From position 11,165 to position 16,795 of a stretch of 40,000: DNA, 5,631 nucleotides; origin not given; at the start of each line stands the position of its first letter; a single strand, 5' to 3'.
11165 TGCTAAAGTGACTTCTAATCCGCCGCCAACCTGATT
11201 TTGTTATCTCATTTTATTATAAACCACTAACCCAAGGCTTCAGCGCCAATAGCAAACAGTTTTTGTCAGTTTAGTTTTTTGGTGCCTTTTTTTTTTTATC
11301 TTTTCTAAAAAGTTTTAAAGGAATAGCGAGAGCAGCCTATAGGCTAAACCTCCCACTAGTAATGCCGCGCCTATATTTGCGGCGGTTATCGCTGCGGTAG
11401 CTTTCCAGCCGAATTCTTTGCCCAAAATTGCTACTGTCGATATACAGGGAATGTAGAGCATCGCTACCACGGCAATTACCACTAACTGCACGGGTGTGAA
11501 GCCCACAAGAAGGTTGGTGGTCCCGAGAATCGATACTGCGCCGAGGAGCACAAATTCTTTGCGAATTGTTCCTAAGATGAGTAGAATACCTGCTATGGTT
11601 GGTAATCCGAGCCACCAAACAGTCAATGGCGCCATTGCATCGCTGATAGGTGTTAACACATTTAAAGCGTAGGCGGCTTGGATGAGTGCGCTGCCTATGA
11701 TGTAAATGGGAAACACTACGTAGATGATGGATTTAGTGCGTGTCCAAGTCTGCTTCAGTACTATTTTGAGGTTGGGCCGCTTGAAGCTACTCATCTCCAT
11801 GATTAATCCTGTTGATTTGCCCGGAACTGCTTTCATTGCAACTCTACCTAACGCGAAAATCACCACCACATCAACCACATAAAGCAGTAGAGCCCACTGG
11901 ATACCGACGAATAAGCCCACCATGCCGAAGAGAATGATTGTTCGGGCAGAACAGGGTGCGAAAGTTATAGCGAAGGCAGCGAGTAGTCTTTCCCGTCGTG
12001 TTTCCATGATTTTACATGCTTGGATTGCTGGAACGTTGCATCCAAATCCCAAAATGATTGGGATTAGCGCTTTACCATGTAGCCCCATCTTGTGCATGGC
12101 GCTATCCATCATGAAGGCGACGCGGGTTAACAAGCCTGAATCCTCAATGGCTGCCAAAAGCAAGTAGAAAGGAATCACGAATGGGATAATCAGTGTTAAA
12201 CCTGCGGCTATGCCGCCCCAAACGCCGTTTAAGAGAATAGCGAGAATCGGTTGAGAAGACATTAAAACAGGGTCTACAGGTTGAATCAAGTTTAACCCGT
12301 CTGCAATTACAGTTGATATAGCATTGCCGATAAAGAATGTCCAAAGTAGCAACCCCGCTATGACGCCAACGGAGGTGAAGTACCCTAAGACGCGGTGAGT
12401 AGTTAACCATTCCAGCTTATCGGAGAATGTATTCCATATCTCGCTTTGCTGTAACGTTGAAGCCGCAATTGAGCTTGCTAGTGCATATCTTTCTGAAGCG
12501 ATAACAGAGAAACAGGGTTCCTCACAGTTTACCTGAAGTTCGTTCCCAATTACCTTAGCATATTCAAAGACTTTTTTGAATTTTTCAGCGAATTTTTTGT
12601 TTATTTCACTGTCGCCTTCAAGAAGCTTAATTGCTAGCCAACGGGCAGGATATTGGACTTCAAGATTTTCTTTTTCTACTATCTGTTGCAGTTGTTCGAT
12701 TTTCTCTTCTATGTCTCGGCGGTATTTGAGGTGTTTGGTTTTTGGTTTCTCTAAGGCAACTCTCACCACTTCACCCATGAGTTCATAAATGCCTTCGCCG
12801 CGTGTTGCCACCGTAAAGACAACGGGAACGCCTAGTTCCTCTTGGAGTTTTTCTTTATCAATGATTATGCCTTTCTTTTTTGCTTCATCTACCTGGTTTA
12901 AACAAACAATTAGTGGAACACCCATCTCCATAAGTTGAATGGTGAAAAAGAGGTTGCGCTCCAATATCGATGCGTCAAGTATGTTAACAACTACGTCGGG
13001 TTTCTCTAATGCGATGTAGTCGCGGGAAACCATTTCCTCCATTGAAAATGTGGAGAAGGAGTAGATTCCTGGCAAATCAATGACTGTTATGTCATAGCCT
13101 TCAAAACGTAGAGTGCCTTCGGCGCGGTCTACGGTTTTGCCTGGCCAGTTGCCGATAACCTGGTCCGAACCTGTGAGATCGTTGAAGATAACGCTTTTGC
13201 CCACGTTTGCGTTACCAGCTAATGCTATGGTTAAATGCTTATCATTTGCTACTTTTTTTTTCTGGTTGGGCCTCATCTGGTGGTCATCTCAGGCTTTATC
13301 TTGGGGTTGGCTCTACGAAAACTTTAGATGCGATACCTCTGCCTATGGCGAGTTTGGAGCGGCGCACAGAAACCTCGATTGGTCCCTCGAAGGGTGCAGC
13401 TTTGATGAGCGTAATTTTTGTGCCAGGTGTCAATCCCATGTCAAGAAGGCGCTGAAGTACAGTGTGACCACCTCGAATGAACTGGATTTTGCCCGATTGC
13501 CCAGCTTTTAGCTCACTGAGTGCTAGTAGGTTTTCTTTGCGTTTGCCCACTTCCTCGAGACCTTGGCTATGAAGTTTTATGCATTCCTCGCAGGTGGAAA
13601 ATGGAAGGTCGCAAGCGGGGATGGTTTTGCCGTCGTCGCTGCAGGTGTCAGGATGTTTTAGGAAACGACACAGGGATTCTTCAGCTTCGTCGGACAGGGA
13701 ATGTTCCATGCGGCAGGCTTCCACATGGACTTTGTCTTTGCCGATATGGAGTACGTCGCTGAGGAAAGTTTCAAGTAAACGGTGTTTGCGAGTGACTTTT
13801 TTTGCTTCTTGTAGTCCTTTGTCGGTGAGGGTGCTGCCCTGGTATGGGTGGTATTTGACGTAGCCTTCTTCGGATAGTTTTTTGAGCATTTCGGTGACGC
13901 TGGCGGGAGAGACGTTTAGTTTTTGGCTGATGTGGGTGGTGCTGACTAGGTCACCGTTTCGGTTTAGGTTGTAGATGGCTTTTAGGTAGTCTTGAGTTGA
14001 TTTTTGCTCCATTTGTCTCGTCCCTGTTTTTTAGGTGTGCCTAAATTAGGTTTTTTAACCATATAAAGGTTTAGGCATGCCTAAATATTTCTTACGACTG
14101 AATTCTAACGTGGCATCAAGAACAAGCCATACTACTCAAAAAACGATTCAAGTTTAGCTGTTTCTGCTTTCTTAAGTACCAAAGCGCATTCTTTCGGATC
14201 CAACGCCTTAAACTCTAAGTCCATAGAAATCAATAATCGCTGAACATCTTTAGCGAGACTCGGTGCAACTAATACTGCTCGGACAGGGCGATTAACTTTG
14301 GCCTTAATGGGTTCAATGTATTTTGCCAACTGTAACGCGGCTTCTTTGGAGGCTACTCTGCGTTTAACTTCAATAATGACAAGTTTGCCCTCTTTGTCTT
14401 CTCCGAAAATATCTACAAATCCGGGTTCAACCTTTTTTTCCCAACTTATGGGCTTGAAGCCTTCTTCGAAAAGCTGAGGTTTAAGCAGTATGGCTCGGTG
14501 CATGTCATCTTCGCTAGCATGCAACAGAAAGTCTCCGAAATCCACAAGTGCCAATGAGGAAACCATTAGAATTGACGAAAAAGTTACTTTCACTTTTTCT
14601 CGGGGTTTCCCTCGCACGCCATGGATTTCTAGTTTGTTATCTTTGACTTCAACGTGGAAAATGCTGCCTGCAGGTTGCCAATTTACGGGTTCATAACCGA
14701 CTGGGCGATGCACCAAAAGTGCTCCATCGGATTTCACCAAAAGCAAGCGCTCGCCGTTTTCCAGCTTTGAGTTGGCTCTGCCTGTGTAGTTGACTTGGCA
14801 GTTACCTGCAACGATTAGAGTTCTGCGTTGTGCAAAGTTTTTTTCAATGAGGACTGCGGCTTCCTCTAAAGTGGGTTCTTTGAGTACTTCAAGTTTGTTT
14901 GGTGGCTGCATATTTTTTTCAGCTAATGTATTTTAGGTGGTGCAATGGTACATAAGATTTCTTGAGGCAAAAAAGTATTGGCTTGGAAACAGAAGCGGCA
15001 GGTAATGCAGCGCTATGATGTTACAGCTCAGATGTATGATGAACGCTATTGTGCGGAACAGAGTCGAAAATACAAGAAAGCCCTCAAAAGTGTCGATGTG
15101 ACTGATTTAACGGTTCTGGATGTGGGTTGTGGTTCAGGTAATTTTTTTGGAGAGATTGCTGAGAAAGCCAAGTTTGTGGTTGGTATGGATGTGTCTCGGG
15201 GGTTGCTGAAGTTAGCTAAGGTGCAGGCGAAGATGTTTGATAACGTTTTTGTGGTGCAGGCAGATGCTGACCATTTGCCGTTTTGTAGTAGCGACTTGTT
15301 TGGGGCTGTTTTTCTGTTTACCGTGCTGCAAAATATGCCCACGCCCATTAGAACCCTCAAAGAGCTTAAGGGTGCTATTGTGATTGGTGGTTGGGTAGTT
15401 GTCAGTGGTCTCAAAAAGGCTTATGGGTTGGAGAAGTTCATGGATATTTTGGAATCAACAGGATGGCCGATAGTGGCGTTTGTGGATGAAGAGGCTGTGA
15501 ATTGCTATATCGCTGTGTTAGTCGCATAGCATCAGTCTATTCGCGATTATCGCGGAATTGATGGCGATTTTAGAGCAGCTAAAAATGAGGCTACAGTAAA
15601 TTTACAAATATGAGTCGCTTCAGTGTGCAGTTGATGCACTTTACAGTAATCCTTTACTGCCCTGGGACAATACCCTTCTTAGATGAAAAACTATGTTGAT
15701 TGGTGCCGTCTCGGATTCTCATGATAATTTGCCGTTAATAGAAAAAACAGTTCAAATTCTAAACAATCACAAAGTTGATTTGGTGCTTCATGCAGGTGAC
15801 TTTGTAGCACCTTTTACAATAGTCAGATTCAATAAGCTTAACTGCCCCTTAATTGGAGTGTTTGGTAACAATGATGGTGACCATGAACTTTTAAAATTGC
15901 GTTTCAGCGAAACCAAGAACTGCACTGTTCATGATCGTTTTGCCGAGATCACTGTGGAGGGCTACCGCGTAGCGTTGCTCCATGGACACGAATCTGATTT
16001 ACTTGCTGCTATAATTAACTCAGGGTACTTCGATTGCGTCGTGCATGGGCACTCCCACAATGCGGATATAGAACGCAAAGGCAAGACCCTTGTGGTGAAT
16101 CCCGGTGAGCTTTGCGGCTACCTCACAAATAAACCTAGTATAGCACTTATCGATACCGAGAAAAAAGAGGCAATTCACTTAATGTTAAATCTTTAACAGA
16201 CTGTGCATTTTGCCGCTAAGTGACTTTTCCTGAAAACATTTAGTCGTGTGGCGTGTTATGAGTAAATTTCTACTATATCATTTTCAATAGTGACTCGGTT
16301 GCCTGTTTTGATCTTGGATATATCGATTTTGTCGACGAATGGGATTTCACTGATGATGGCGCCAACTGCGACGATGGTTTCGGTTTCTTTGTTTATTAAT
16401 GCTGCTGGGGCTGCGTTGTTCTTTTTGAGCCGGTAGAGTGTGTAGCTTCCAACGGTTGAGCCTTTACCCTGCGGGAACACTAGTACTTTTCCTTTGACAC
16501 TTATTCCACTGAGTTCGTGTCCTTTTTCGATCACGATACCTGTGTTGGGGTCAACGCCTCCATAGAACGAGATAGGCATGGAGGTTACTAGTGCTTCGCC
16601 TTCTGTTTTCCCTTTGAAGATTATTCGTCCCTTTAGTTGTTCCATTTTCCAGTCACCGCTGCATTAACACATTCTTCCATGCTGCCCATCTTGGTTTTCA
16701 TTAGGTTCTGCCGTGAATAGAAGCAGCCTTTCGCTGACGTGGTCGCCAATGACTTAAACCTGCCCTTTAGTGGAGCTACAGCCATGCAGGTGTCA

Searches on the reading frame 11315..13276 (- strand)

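Call 8: search_protein_families(library=pfam, proteins=[window:11315-13276:-], max_evalue=0.001)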
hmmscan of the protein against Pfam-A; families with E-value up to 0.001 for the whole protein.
window:11315-13276:- (653 aa): 7 families
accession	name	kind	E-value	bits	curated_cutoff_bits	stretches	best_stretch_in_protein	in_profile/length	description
PF02421.24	FeoB_N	-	4.4e-62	208.7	27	1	16-168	2-154/156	Ferrous iron transport protein B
PF07670.19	Gate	-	2.6e-26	92.5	29.6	2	362-455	3-103/104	Nucleoside recognition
PF01926.29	MMR_HSR1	-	1.2e-19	70.9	21.9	1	16-127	1-112/113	50S ribosome-binding GTPase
PF17910.6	FeoB_Cyto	-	8.2e-18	65.1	23.4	1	185-275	1-89/90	FeoB cytosolic helical domain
PF07664.17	FeoB_C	-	5.7e-10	39.2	26.6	1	463-513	2-54/54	Ferrous iron transport protein B C terminus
PF00009.33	GTP_EFTU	-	1.8e-07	31.4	26.5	1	46-173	54-185/188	Elongation factor Tu GTP binding domain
PF03193.22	RsgA_GTPase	-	5.7e-06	26.7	30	0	102-167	39-101/174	RsgA GTPase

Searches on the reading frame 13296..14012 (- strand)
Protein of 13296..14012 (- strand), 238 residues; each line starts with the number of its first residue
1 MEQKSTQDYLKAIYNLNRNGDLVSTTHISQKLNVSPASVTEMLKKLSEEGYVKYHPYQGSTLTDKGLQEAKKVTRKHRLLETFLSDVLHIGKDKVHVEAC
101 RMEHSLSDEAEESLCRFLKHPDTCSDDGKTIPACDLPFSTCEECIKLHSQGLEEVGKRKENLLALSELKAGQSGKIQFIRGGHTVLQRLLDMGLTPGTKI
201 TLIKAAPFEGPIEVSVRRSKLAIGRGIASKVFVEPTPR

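Call 8: search_protein_families(library=pfam, proteins=[window:13296-14012:-], max_evalue=0.001)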
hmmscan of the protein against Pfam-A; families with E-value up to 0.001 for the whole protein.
window:13296-14012:- (238 aa): 8 families
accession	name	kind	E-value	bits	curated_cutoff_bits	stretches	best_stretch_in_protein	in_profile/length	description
PF02742.21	Fe_dep_repr_C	-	1.7e-26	92.4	27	1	63-132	1-69/70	Iron dependent repressor, metal binding and dimerisation domain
PF04023.20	FeoA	-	7.2e-24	84.1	23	1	164-235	2-74/74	FeoA domain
PF01325.25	Fe_dep_repress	-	6.5e-23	81.1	26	1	4-59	4-59/60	Iron dependent repressor, N-terminal DNA binding domain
PF13412.12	HTH_24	-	1.3e-05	25.1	21.9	1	16-53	12-48/48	Winged helix-turn-helix DNA-binding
PF12802.13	MarR_2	-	2e-05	25.1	27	1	12-54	10-52/61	MarR family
PF01047.28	MarR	-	2.9e-05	24.3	24.6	1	12-52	8-47/59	MarR family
PF09339.16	HTH_IclR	-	0.00016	21.8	22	1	24-55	20-51/52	IclR helix-turn-helix domain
PF02082.26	Rrf2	-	0.00021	21.9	30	1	9-53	8-54/132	Iron-dependent Transcriptional regulator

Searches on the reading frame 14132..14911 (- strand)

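Call 8: search_protein_families(library=pfam, proteins=[window:14132-14911:-], max_evalue=0.001)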
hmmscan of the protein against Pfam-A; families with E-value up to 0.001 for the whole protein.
window:14132-14911:- (259 aa): 2 families
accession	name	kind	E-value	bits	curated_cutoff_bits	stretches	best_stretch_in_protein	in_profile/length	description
PF01939.22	NucS_C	-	5.4e-29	101.1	24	1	133-243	1-113/124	Endonuclease NucS C-terminal domain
PF21003.3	NucS_N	-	4.9e-27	94.2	23.9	1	29-123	2-96/100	Endonuclease NucS N-terminal PH-like domain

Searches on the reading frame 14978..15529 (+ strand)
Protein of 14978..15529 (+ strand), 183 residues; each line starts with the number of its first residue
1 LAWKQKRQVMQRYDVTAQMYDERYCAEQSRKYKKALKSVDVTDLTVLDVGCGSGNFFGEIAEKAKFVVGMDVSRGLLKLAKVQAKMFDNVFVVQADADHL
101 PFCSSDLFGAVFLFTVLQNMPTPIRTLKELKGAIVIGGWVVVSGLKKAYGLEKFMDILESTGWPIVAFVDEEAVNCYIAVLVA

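Call 8: search_protein_families(library=pfam, proteins=[window:14978-15529:+], max_evalue=0.001)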
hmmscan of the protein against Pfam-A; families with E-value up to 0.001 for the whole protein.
window:14978-15529:+ (183 aa): 10 families
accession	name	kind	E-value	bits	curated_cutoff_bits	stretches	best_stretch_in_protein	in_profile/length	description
PF08241.18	Methyltransf_11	-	6.3e-15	56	21.2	1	47-142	1-95/95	Methyltransferase domain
PF13649.12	Methyltransf_25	-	1.4e-13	51.8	27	1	46-135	1-94/97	Methyltransferase domain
PF13847.12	Methyltransf_31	-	1.6e-12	47.8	27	1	43-146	4-113/145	Methyltransferase domain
PF08242.18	Methyltransf_12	-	3.8e-10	40.8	30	1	47-140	1-98/98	Methyltransferase domain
PF08003.17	Methyltransf_9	-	4.5e-10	39.4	23.8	1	30-144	102-219/315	Protein of unknown function (DUF1698)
PF13489.12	Methyltransf_23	-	1.2e-09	38.6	27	1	31-145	12-119/164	Methyltransferase domain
PF01209.24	Ubie_methyltran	-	3.8e-08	33.4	20.1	1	9-142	16-151/233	ubiE/COQ5 methyltransferase family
PF07021.18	MetW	-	7.9e-05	22.8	21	1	45-130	16-98/193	Methionine biosynthesis protein MetW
PF02390.23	Methyltransf_4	-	0.00019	21.4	24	1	45-101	4-65/173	Putative methyltransferase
PF24675.1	NpmA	-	0.0004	20.2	60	1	42-106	23-95/214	16S rRNA (adenine(1408)-N(1))-methyltransferase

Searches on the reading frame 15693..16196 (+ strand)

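Call 8: search_protein_families(library=pfam, proteins=[window:15693-16196:+], max_evalue=0.001)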
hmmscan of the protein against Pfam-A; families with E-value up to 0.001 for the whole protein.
window:15693-16196:+ (167 aa): 3 families
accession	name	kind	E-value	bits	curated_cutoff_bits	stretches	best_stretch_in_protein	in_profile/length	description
PF12850.12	Metallophos_2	-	4.7e-37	127.8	27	1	1-157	1-153/154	Calcineurin-like phosphoesterase superfamily domain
PF00149.33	Metallophos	-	2.9e-09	38.1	21.5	1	1-99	1-116/191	Calcineurin-like phosphoesterase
PF14582.11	Metallophos_3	-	1.6e-07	31.4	28.2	1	97-140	195-239/259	Metallophosphoesterase, calcineurin superfamily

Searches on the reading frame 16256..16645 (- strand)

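Call 8: search_protein_families(library=pfam, proteins=[window:16256-16645:-], max_evalue=0.001)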
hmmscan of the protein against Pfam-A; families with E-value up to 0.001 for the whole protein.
window:16256-16645:- (129 aa): 1 family
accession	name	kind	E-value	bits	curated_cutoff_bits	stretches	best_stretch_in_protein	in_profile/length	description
PF01989.23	AcnX_swivel_put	-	2.9e-35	120.4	27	1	25-104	1-80/80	Aconitase X swivel domain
